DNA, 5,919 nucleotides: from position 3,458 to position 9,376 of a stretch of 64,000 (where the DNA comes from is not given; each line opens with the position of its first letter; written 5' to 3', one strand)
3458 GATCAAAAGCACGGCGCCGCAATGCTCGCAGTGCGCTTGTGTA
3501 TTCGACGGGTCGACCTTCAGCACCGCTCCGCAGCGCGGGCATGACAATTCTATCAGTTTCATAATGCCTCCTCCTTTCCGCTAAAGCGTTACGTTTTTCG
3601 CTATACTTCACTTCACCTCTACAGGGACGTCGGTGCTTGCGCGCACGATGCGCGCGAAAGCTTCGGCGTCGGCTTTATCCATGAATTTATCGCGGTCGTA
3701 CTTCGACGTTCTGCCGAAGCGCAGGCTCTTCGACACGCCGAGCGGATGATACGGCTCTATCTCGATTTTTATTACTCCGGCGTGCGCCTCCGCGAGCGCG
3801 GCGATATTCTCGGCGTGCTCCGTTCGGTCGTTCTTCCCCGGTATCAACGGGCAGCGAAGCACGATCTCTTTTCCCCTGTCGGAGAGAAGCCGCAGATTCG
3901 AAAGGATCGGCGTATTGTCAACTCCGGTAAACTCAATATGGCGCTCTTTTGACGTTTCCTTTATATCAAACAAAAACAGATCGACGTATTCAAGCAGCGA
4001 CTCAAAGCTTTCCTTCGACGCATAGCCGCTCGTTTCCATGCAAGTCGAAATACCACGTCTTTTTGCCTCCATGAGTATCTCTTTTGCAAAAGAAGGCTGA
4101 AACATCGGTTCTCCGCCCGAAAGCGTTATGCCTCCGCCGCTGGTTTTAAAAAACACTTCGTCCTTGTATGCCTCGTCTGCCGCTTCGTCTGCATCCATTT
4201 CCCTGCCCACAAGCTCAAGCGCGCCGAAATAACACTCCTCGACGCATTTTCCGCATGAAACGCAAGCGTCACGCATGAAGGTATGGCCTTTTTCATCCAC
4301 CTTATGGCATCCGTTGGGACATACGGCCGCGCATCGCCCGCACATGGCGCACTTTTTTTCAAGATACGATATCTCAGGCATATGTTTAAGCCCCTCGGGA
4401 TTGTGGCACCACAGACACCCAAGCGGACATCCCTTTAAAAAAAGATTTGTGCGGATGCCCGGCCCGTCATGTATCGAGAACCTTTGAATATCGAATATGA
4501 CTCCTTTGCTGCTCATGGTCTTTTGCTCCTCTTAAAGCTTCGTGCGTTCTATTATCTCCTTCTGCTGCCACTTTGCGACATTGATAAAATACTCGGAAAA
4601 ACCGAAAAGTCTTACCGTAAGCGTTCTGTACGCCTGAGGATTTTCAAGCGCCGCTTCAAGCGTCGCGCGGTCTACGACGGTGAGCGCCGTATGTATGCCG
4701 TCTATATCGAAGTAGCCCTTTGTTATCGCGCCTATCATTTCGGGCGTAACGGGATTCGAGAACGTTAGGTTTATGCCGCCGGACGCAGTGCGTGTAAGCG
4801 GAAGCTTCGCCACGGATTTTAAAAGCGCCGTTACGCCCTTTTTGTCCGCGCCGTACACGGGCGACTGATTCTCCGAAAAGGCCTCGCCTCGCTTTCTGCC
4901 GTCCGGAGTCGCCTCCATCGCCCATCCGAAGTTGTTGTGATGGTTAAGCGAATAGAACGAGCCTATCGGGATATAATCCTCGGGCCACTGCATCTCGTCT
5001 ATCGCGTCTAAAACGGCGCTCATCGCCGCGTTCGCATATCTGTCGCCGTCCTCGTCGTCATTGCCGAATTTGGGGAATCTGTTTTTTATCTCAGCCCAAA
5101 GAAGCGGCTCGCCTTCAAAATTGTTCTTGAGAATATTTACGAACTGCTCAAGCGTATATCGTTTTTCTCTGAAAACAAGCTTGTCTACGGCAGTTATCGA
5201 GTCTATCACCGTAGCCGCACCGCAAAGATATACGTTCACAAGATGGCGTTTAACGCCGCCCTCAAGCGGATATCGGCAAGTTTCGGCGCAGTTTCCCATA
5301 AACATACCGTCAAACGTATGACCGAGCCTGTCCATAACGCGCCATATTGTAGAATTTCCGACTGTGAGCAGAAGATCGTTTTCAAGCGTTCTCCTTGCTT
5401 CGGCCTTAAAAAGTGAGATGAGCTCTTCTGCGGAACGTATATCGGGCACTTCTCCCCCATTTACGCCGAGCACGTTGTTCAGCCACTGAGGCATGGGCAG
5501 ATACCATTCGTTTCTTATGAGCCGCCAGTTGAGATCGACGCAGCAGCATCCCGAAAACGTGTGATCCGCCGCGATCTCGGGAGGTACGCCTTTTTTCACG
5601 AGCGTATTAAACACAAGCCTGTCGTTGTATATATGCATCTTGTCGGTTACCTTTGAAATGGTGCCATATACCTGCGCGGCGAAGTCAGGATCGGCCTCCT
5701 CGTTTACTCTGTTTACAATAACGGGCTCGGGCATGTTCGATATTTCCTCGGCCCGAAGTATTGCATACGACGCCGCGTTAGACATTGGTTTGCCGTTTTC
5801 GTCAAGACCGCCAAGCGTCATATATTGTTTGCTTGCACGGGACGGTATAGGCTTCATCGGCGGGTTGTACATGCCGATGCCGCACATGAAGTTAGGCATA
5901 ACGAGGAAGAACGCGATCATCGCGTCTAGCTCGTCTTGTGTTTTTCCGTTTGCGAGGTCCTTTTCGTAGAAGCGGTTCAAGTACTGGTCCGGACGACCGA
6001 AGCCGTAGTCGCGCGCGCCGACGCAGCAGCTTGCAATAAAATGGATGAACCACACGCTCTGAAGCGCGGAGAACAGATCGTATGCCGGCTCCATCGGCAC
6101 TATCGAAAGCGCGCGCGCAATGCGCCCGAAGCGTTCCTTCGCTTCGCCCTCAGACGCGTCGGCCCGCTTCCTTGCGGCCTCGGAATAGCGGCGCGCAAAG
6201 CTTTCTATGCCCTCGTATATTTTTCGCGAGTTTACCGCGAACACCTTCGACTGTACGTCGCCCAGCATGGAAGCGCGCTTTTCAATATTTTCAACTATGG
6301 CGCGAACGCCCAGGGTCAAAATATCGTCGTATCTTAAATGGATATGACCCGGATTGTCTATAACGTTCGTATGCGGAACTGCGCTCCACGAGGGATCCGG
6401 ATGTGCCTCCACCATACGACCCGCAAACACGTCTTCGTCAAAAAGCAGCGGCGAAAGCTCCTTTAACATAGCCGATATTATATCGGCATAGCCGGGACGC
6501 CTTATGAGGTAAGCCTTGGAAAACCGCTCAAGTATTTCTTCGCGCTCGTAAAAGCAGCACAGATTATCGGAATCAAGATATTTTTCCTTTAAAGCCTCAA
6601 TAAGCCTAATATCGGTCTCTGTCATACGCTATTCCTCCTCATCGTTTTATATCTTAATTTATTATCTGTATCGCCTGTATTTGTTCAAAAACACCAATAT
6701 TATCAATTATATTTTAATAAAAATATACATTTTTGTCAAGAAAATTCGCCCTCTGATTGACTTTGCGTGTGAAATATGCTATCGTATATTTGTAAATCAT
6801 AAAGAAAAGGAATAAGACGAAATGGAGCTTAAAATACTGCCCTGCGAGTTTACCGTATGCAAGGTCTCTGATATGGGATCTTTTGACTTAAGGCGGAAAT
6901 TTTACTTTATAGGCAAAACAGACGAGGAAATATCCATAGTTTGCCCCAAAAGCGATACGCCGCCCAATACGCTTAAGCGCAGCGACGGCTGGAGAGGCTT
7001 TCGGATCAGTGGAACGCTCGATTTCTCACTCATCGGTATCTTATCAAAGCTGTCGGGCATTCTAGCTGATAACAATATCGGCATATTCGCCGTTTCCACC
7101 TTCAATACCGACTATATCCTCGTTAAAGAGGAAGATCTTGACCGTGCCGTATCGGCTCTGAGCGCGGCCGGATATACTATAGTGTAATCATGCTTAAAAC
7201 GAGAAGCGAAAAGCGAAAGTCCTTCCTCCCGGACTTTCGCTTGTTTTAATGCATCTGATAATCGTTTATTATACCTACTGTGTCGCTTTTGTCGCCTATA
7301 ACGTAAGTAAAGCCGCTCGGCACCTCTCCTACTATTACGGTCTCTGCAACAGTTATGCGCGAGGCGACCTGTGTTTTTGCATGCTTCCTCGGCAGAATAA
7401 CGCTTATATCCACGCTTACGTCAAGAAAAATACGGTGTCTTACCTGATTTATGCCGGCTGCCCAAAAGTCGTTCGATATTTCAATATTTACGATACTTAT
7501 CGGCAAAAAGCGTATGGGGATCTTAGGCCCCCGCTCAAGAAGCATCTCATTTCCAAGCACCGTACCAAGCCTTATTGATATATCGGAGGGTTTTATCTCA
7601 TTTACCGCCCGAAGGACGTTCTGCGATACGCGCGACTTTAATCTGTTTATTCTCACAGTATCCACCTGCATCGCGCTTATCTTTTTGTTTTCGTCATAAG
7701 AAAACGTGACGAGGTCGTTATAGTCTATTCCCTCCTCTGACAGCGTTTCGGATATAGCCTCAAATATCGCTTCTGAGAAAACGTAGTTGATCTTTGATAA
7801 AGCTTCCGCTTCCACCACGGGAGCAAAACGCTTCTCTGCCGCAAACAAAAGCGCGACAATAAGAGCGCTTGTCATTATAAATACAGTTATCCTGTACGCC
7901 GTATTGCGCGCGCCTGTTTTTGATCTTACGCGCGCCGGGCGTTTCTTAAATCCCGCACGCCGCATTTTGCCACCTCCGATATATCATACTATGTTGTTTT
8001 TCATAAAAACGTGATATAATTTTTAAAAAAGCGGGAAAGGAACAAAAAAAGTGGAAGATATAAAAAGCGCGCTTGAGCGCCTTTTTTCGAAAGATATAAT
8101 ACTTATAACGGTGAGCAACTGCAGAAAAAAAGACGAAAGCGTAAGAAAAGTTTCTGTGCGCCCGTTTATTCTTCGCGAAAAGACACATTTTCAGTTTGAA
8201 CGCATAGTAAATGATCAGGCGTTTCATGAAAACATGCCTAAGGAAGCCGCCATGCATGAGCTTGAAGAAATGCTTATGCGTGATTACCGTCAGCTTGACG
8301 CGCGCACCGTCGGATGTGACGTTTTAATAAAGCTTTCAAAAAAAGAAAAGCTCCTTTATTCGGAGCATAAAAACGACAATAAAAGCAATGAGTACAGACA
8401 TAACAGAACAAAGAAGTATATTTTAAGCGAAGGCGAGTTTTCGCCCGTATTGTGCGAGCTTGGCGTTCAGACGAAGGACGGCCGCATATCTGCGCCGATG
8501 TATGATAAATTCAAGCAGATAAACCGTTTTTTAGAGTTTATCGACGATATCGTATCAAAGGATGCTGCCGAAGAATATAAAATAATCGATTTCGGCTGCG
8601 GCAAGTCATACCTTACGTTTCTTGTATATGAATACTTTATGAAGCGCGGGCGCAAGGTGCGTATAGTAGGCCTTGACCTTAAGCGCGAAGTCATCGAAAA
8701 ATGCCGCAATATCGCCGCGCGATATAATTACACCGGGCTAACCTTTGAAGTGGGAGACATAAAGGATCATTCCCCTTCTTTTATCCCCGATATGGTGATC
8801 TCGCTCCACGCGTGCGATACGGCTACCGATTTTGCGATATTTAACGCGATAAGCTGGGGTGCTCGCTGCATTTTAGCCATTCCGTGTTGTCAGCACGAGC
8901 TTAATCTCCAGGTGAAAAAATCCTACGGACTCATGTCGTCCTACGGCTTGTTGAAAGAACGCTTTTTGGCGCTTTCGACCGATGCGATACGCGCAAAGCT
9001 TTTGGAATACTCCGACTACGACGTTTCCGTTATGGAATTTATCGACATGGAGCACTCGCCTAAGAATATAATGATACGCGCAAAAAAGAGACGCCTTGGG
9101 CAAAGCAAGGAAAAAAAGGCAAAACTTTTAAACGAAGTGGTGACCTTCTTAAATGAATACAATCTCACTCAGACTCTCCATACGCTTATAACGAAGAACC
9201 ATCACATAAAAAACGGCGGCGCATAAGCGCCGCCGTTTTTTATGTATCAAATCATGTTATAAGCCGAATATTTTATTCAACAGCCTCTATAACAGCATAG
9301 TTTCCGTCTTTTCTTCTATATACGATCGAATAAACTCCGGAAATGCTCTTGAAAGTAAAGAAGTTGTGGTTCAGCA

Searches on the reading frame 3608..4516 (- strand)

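Call 48: search_protein_families(library=pfam, proteins=[window:3608-4516:-], max_evalue=0.00001)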
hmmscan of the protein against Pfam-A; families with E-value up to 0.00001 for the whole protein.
window:3608-4516:- (302 aa): 8 families
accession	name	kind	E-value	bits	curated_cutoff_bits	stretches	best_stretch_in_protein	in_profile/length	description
PF04055.27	Radical_SAM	-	1.7e-18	67.8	29.5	1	95-232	14-158/166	Radical SAM superfamily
PF13353.11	Fer4_12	-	4.9e-12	46.7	22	1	17-186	2-116/137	4Fe-4S single cluster domain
PF12837.12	Fer4_6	-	1.5e-08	34.6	25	0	80-100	4-24/24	4Fe-4S binding domain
PF13484.11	Fer4_16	-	7.5e-07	30.3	30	0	85-115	2-32/66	4Fe-4S double cluster binding domain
PF00037.32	Fer4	-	8.2e-07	29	21.1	0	80-101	3-24/24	4Fe-4S binding domain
PF13187.11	Fer4_9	-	5.3e-06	26.8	27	0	55-96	1-48/52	4Fe-4S dicluster domain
PF12838.12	Fer4_7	-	7.5e-06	26.8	27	0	55-99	1-52/52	4Fe-4S dicluster domain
PF12797.12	Fer4_2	-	9.2e-06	25.7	24.5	0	53-67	7-21/22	4Fe-4S binding domain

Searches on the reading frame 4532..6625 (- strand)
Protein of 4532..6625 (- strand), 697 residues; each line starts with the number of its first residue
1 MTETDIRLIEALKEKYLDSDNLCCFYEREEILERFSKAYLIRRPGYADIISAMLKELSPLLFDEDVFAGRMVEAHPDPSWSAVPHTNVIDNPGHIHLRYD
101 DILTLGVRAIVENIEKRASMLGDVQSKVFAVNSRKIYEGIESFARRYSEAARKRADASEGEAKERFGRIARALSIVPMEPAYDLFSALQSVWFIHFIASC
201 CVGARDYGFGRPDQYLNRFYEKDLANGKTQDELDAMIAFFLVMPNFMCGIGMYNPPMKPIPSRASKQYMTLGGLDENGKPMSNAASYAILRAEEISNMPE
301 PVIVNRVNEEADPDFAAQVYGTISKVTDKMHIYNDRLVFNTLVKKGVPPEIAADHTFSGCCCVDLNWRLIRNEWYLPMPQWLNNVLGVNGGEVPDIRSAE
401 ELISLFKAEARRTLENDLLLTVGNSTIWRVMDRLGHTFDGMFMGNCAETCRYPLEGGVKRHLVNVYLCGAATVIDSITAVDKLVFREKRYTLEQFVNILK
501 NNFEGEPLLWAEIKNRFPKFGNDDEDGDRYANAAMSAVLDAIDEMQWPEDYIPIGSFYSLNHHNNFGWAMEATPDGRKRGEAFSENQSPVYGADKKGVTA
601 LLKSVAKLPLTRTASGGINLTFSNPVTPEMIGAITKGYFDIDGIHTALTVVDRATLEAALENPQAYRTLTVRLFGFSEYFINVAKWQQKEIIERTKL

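Call 48: search_protein_families(library=pfam, proteins=[window:4532-6625:-], max_evalue=0.00001)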
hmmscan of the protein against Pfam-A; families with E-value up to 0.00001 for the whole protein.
window:4532-6625:- (697 aa): 2 families
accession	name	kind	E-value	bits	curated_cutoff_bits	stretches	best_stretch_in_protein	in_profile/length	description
PF02901.20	PFL-like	-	3.6e-67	227.9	24.3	1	91-567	156-647/647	Pyruvate formate lyase-like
PF01228.26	Gly_radical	-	1.1e-14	55.2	22.2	1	584-681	2-106/106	Glycine radical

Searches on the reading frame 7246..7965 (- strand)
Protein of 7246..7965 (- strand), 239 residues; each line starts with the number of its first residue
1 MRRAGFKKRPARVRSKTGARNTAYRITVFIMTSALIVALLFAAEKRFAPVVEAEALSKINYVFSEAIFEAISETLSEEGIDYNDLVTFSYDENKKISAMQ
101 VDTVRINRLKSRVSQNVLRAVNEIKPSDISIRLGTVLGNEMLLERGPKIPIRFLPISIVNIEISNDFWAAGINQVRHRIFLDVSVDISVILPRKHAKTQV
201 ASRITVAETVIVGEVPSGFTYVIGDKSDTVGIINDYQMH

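Call 48: search_protein_families(library=pfam, proteins=[window:7246-7965:-], max_evalue=0.00001)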
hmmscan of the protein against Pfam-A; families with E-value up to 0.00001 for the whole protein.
window:7246-7965:- (239 aa): 1 family
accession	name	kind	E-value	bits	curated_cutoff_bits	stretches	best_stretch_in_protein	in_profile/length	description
PF09560.15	Spore_YunB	-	6e-30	103.6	25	1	129-217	2-90/91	Sporulation protein YunB (Spo_YunB)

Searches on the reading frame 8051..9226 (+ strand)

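Call 48: search_protein_families(library=pfam, proteins=[window:8051-9226:+], max_evalue=0.00001)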
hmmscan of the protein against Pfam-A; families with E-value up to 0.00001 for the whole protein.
window:8051-9226:+ (391 aa): 3 families
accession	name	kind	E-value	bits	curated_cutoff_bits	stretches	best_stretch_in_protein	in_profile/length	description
PF13679.12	Methyltransf_32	-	3.3e-40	137.8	27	1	152-285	1-141/143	Methyltransferase domain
PF13847.12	Methyltransf_31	-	8.6e-15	55.1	27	1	175-260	4-89/145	Methyltransferase domain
PF13649.12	Methyltransf_25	-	2.1e-06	28.8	27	1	178-253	1-72/97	Methyltransferase domain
